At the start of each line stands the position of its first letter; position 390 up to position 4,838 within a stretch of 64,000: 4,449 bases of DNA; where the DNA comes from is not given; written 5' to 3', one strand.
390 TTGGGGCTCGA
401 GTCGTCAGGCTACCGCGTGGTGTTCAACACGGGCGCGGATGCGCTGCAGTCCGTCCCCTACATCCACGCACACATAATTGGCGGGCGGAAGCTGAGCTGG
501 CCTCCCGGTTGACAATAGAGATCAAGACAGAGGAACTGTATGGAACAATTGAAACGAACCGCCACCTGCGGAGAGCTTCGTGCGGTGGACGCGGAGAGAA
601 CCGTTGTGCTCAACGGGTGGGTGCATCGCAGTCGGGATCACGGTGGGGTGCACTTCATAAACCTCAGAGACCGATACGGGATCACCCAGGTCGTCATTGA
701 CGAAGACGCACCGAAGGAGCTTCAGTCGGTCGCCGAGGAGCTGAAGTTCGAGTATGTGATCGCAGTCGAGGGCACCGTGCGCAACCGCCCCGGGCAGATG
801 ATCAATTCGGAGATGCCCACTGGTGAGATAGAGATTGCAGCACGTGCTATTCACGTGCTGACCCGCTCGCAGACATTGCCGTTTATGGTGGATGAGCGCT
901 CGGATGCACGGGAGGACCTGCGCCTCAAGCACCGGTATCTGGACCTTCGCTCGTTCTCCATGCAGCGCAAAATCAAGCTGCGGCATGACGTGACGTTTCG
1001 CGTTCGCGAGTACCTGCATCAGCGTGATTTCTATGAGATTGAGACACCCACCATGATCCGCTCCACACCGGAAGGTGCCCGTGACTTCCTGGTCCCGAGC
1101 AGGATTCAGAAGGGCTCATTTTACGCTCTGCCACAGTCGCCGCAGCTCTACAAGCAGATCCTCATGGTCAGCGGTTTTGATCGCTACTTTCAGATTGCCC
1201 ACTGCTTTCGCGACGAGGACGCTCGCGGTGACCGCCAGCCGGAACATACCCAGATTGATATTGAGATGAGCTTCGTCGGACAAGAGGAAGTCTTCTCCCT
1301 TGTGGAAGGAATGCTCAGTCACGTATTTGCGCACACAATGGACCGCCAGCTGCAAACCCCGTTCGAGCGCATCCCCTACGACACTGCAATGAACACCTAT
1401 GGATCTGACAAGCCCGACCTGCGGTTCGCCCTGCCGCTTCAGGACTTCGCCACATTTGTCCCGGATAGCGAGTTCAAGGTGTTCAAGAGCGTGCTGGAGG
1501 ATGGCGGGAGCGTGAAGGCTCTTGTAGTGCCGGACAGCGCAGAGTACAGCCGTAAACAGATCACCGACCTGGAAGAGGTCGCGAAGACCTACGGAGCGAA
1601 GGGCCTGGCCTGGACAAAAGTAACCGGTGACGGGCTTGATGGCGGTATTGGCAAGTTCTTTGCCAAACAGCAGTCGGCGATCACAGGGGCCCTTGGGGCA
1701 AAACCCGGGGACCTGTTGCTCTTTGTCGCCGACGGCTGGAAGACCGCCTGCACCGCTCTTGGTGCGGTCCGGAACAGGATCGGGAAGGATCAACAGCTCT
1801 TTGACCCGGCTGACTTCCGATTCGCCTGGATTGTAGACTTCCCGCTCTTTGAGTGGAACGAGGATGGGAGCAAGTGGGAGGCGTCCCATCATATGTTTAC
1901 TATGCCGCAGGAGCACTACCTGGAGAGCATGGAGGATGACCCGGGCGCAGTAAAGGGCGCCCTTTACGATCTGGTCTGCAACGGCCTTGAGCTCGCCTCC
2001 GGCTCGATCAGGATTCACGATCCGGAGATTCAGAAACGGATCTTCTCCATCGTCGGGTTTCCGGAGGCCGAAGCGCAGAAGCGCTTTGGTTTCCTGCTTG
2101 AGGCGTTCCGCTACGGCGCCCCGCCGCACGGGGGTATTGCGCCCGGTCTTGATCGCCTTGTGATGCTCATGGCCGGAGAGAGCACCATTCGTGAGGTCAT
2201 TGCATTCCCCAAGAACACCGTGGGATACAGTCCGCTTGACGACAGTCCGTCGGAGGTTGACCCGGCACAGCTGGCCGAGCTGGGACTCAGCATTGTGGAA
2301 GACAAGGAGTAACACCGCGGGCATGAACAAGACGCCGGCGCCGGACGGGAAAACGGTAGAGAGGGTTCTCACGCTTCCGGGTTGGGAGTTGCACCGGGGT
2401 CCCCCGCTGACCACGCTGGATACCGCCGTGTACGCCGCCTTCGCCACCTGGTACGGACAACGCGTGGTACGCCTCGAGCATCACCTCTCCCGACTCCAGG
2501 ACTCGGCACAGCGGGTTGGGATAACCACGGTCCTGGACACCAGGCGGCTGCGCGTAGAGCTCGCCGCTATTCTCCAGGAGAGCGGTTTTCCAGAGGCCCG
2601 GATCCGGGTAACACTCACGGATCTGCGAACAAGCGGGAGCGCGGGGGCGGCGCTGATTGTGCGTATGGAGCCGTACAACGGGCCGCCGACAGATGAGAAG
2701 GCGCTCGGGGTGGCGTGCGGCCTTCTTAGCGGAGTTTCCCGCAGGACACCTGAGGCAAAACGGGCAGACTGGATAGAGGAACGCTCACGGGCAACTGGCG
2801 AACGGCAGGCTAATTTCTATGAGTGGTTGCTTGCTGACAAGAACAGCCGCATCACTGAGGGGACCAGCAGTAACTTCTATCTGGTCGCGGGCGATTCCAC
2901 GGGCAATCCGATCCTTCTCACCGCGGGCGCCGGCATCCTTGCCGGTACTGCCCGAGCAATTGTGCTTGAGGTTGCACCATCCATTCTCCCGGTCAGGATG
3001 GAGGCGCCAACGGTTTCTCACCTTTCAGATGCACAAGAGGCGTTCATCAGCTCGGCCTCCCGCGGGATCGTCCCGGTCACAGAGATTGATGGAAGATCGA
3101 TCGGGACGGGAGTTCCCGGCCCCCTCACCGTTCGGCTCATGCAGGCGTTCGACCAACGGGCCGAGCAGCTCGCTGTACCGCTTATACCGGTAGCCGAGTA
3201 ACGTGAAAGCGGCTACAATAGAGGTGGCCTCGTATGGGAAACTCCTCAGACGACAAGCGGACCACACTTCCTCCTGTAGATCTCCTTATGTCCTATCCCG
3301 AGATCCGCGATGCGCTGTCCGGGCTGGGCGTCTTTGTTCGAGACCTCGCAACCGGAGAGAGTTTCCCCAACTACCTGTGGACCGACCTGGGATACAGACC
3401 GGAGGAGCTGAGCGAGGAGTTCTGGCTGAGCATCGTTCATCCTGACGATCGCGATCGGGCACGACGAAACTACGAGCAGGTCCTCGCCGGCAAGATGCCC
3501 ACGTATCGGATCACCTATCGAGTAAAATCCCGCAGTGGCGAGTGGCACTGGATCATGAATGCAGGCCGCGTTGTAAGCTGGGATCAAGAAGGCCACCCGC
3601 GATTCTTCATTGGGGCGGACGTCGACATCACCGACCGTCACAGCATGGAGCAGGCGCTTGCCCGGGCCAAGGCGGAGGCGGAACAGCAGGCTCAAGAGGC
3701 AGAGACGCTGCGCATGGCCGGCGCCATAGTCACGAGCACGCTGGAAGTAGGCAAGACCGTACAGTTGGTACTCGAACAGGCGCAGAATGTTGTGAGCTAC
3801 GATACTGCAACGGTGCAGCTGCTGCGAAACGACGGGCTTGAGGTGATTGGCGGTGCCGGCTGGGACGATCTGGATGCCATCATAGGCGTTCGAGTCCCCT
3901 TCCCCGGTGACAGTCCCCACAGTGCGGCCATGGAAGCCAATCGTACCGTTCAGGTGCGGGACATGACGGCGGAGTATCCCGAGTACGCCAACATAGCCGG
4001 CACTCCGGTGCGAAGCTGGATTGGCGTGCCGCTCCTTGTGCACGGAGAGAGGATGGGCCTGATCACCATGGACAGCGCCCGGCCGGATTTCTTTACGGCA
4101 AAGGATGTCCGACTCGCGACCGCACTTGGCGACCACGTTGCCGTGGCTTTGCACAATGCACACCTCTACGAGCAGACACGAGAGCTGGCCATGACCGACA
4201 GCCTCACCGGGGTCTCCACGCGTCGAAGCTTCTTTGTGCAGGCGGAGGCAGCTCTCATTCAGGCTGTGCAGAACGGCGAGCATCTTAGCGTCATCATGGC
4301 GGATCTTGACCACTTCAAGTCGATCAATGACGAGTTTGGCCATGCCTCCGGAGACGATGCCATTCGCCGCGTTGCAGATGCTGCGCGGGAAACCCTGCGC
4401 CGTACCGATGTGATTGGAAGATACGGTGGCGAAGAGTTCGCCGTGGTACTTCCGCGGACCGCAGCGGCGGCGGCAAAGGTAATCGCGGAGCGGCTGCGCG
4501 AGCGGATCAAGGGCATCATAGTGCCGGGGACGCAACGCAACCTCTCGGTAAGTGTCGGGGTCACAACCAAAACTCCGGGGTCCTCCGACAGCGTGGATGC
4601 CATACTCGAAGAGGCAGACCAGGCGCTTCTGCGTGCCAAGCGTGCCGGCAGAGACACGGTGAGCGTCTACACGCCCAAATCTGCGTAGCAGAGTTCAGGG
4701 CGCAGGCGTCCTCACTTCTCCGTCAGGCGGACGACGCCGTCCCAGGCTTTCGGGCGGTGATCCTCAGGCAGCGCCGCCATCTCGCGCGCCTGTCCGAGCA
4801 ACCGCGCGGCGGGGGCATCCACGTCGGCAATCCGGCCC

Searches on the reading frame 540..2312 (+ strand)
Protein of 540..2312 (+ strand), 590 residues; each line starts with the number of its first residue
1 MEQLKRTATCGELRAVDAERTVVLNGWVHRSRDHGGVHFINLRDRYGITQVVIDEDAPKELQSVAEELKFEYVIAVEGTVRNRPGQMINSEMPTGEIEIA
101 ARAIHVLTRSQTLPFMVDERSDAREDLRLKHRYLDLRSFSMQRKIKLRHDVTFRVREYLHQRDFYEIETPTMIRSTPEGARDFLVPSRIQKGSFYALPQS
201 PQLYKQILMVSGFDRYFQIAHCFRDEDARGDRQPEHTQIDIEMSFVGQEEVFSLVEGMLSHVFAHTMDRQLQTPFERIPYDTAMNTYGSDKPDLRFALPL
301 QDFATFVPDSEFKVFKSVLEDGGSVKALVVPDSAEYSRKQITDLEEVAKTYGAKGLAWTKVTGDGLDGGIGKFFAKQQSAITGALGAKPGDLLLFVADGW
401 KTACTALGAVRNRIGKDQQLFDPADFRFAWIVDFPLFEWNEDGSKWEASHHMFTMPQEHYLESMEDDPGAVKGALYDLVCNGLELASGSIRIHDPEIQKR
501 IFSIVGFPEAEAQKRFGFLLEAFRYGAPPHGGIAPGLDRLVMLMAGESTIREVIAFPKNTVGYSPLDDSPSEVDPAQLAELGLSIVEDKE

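Call 39: search_protein_families(library=pfam, proteins=[window:540-2312:+], max_evalue=0.00001)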
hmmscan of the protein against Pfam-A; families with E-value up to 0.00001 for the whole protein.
window:540-2312:+ (590 aa): 3 families
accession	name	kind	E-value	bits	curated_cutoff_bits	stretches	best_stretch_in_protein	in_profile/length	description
PF00152.25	tRNA-synt_2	-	1.8e-118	395.6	25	1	125-559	2-307/308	tRNA synthetases class II (D, K and N)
PF02938.19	GAD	-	2.4e-30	105.1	23.4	1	315-407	1-95/95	GAD domain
PF01336.31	tRNA_anti-codon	-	6.3e-16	58.5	27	1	22-107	1-75/75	OB-fold nucleic acid binding domain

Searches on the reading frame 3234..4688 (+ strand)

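Call 39: search_protein_families(library=pfam, proteins=[window:3234-4688:+], max_evalue=0.00001)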
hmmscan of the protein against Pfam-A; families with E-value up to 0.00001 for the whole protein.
window:3234-4688:+ (484 aa): 5 families
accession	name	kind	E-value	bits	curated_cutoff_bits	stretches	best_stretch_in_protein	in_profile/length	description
PF00990.26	GGDEF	-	5.3e-41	140.5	23.8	1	319-474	1-160/161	Diguanylate cyclase, GGDEF domain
PF08447.18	PAS_3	-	5.5e-20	71.9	25.6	1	52-127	12-87/89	PAS fold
PF13185.12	GAF_2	-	2.2e-14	54.3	28.6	1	172-307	4-136/136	GAF domain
PF01590.32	GAF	-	1.3e-12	48.8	22.4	1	174-306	4-133/133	GAF domain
PF13492.12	GAF_3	-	9.8e-08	32.9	27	1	173-308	3-129/129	GAF domain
